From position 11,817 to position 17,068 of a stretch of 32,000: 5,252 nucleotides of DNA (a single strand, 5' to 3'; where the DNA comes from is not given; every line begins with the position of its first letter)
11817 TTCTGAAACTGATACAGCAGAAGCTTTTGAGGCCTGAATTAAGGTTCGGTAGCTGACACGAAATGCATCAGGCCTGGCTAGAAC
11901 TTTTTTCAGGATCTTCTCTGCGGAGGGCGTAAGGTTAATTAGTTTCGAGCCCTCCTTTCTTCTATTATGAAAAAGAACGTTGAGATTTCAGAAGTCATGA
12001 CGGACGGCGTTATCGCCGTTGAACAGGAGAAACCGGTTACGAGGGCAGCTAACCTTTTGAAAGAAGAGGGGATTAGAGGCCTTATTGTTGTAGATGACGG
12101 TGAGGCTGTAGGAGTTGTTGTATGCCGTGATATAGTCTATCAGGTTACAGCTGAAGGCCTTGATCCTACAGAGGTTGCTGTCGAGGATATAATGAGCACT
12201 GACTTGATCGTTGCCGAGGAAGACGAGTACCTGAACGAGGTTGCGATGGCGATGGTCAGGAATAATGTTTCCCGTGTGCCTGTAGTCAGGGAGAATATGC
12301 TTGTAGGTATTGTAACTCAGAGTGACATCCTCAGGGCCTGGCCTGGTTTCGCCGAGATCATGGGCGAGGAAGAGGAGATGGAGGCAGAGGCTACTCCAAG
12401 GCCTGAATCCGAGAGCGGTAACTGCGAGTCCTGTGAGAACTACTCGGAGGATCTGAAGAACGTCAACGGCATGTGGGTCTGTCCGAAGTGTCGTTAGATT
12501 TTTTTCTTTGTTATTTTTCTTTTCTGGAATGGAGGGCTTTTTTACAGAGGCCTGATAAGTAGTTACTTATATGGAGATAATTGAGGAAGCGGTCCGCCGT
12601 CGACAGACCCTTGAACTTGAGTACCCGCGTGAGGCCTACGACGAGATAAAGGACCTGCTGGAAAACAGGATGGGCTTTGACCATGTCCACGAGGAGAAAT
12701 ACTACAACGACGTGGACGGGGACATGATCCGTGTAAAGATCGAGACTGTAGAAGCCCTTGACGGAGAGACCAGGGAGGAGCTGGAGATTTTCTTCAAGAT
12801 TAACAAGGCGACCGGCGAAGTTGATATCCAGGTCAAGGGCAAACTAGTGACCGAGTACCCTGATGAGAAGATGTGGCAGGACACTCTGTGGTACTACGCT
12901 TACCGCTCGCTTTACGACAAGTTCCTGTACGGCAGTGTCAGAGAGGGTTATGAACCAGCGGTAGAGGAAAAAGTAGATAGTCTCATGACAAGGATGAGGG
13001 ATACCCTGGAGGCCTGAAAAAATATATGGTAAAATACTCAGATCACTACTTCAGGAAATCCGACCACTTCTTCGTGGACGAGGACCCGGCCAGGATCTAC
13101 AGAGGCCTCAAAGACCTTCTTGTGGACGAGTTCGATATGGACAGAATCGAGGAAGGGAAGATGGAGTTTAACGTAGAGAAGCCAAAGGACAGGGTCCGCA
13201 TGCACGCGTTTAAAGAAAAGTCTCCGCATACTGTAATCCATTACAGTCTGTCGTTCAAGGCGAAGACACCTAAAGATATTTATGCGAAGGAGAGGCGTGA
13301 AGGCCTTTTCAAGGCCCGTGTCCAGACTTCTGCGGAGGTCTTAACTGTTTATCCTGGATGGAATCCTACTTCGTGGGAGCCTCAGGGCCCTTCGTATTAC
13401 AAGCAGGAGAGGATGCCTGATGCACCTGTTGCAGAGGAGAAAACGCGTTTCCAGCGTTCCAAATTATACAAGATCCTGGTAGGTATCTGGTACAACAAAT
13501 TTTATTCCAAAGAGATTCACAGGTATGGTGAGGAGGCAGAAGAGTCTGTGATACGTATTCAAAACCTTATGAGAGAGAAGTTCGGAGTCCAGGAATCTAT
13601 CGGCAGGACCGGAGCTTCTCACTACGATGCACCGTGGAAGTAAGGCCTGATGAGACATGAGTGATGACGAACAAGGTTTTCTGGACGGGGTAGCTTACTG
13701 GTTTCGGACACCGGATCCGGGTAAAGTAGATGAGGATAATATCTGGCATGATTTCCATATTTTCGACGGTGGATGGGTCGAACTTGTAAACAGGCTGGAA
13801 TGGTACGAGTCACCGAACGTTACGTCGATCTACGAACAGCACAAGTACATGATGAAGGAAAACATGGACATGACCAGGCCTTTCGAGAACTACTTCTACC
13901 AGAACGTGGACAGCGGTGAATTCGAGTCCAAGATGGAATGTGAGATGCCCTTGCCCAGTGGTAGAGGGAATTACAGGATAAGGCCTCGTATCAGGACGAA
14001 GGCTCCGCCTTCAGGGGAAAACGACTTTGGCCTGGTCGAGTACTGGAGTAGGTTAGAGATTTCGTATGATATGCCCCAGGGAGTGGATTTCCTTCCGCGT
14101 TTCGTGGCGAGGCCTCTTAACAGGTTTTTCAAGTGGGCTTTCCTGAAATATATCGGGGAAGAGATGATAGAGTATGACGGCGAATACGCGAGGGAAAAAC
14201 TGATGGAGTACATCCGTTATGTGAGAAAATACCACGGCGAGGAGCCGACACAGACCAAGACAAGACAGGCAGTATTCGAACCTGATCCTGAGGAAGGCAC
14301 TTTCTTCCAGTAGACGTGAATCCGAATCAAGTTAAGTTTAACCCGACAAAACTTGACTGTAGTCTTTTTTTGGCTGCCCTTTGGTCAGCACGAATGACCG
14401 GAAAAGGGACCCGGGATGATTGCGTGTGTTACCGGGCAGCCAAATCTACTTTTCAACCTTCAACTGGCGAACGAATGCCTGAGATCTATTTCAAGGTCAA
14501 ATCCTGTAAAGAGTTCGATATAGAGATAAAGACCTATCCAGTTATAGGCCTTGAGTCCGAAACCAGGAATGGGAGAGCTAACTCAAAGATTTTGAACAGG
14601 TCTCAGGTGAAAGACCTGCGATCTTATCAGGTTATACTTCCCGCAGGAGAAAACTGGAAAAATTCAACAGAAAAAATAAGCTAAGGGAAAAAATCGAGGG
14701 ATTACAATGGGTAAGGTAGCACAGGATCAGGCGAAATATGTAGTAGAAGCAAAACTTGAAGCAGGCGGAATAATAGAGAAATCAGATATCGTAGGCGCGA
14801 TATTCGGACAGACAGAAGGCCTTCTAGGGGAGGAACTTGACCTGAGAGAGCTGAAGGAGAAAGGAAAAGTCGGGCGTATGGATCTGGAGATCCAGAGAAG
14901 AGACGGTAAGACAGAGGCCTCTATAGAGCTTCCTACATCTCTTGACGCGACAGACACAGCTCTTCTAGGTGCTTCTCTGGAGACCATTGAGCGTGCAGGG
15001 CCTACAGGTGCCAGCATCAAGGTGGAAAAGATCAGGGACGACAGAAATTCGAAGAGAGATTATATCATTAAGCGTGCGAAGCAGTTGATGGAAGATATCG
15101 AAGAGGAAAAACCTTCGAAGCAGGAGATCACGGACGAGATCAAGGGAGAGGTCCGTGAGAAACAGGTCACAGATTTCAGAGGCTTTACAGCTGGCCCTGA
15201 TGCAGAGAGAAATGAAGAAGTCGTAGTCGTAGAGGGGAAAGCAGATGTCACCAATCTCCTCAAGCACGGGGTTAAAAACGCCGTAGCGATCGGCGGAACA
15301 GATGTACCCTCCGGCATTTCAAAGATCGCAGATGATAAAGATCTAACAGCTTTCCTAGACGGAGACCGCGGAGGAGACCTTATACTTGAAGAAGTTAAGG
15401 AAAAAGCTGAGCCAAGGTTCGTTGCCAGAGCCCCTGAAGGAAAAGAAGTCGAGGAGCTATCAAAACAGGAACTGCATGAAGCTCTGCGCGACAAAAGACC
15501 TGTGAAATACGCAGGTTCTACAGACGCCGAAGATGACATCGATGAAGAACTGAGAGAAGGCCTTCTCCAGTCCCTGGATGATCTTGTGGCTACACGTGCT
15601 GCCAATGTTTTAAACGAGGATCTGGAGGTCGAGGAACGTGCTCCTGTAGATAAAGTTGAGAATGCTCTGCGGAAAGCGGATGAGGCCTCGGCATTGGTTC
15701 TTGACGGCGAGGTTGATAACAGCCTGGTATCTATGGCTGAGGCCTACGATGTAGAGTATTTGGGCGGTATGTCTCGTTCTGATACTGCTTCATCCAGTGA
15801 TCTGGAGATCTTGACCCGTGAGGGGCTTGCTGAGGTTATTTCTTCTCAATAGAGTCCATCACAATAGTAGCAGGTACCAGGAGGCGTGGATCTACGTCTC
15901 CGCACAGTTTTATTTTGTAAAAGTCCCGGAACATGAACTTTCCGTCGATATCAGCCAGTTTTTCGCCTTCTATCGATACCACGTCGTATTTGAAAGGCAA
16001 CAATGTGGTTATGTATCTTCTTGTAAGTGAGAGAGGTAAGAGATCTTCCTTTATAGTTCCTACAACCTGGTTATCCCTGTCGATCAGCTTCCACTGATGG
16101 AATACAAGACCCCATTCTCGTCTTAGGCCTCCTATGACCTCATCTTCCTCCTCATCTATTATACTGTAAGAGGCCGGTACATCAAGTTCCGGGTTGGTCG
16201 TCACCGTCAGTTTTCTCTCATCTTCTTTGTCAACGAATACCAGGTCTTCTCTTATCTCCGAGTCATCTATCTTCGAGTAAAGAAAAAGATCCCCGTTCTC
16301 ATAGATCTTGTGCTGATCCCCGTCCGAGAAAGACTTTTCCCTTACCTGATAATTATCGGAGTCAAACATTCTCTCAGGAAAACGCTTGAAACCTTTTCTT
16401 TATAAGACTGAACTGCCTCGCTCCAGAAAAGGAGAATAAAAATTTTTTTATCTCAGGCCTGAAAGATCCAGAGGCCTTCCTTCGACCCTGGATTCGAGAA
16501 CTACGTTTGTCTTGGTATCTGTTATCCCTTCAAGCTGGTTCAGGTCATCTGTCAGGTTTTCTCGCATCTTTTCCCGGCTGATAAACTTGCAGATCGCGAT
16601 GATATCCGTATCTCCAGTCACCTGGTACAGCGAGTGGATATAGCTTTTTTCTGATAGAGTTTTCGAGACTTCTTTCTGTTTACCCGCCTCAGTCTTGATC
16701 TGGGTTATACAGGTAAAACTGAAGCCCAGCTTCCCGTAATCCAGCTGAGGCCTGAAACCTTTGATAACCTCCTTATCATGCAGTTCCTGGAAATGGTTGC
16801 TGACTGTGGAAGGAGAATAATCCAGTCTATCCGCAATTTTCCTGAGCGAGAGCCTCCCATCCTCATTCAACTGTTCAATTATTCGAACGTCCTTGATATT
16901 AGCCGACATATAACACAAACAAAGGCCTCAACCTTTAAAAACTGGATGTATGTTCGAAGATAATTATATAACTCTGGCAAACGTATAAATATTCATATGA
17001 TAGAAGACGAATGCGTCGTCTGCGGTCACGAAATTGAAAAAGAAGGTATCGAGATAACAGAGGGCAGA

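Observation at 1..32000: Extreme over-representation of the palindromic hexamer AGGCCT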

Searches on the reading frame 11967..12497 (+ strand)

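Call 11: search_protein_families(library=pfam, proteins=[window:11967-12497:+])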
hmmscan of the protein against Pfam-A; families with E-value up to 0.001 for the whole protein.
window:11967-12497:+ (176 aa): 1 family
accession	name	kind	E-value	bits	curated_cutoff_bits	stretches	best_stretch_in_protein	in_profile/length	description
PF00571.33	CBS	-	3.8e-26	91.6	24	2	72-125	1-55/57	CBS domain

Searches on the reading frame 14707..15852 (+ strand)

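Call 6: search_protein_families(library=pfam, proteins=[window:14707-15852:+])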
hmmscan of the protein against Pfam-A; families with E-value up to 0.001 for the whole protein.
window:14707-15852:+ (381 aa): 2 families
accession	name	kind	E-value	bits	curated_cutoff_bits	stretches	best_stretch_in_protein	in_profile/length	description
PF13662.12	Toprim_4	-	1.7e-07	31.8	25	1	171-235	2-75/85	Toprim domain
PF13155.12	Toprim_2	-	3.2e-05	24.6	22.1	1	173-250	1-86/88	Toprim-like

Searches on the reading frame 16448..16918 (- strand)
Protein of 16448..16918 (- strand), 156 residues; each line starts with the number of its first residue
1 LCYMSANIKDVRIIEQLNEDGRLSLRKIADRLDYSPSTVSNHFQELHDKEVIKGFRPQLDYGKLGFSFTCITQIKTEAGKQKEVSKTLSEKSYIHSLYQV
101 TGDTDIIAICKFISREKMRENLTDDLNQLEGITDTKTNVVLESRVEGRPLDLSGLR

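Call 12: search_protein_families(library=pfam, proteins=[window:16448-16918:-])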
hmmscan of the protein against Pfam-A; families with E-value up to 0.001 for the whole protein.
window:16448-16918:- (156 aa): 13 families
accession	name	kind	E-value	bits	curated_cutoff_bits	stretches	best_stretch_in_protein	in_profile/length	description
PF01037.27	AsnC_trans_reg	-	2.6e-12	46.9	25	1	73-142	2-72/73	Lrp/AsnC ligand binding domain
PF13412.12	HTH_24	-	1.7e-11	43.9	21.9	1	7-53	2-48/48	Winged helix-turn-helix DNA-binding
PF13936.12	HTH_38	-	3.2e-07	30.4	27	1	9-42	8-40/44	Helix-turn-helix domain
PF13404.12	HTH_AsnC-type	-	3.8e-07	30.3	27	1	9-41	4-36/42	AsnC-type helix-turn-helix domain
PF01022.26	HTH_5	-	2.4e-06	27.8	22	1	11-52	5-45/47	Bacterial regulatory protein, arsR family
PF12840.13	HTH_20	-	1.5e-05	25.3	27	1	12-47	8-43/51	Helix-turn-helix domain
PF24034.1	DUF7343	-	1.9e-05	24.9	27.6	1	12-56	7-52/62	Domain of unknown function (DUF7343)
PF08220.18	HTH_DeoR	-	5e-05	23.4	21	1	12-52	4-44/57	DeoR-like helix-turn-helix domain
PF08279.18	HTH_11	-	0.00012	22.3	25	1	13-49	5-42/55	HTH domain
PF01047.28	MarR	-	0.00014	22.1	24.6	1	10-52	5-47/59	MarR family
PF09339.16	HTH_IclR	-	0.00015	21.9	22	1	11-47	6-43/52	IclR helix-turn-helix domain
PF12802.13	MarR_2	-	0.00035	21.1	27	1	11-52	8-50/61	MarR family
PF25212.1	HVO_A0114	-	0.00044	20.4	27.6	0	9-53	23-67/84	HVO_A0114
